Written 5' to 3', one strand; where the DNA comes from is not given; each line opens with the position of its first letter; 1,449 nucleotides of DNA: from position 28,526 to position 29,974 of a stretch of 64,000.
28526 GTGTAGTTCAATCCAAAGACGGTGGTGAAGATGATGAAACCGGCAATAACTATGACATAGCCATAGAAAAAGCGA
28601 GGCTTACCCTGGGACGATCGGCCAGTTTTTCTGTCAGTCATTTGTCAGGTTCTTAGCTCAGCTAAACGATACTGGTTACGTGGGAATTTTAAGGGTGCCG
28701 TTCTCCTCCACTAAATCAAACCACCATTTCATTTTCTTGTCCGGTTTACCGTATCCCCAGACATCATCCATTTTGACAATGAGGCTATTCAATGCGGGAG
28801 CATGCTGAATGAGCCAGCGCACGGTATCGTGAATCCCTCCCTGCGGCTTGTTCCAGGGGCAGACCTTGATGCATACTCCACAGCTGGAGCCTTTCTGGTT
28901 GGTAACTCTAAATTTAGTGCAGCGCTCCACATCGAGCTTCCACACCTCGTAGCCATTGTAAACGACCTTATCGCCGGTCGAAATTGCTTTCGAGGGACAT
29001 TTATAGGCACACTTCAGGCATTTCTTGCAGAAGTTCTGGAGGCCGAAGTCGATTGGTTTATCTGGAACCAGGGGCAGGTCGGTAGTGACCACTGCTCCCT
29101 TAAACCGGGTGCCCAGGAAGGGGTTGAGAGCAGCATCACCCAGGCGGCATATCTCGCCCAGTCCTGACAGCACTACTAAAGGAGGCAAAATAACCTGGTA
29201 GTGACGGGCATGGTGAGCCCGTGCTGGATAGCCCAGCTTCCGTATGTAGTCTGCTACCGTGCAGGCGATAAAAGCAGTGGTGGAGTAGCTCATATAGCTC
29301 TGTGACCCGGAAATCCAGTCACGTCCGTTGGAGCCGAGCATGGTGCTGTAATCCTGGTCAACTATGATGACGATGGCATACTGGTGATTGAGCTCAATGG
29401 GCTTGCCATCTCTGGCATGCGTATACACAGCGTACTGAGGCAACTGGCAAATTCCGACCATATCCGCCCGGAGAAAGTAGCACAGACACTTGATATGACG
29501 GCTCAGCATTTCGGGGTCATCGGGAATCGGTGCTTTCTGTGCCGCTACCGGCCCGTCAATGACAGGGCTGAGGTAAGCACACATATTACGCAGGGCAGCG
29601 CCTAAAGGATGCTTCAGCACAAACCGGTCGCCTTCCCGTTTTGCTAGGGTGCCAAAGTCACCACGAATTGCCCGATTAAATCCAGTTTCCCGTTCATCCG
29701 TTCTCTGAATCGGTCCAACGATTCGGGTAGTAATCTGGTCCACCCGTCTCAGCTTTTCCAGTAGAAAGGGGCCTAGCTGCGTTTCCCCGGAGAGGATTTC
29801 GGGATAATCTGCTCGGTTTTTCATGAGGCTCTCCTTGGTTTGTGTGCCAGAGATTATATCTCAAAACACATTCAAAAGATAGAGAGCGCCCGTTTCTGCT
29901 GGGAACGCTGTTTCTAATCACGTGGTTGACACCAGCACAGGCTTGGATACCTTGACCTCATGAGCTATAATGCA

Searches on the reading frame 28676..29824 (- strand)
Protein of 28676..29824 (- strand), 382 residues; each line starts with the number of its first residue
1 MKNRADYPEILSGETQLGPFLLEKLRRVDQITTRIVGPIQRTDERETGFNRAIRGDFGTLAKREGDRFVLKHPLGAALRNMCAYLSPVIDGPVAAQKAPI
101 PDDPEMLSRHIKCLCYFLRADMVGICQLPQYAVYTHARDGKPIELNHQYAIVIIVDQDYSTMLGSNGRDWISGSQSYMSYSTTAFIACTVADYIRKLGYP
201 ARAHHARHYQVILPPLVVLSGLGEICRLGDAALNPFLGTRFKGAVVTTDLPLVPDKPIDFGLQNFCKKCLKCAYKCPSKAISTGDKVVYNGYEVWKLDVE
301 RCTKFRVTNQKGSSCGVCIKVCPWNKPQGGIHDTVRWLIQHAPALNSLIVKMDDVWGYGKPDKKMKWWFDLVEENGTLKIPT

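Call 41: search_protein_families(library=pfam, proteins=[window:28676-29824:-], max_evalue=0.01)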
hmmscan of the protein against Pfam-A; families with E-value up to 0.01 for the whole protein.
window:28676-29824:- (382 aa): 5 families
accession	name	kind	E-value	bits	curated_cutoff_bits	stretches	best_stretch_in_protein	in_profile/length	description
PF12838.12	Fer4_7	-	4.8e-08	33.8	27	1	266-325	2-51/52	4Fe-4S dicluster domain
PF13484.11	Fer4_16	-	2.4e-07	31.8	30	1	266-325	2-66/66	4Fe-4S double cluster binding domain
PF00037.32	Fer4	-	0.00025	21.2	21.1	0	265-282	7-24/24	4Fe-4S binding domain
PF13237.11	Fer4_10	-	0.0015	18.9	25.5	0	313-326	10-26/53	4Fe-4S dicluster domain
PF13187.11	Fer4_9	-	0.0091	16.4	27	0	266-323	2-48/52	4Fe-4S dicluster domain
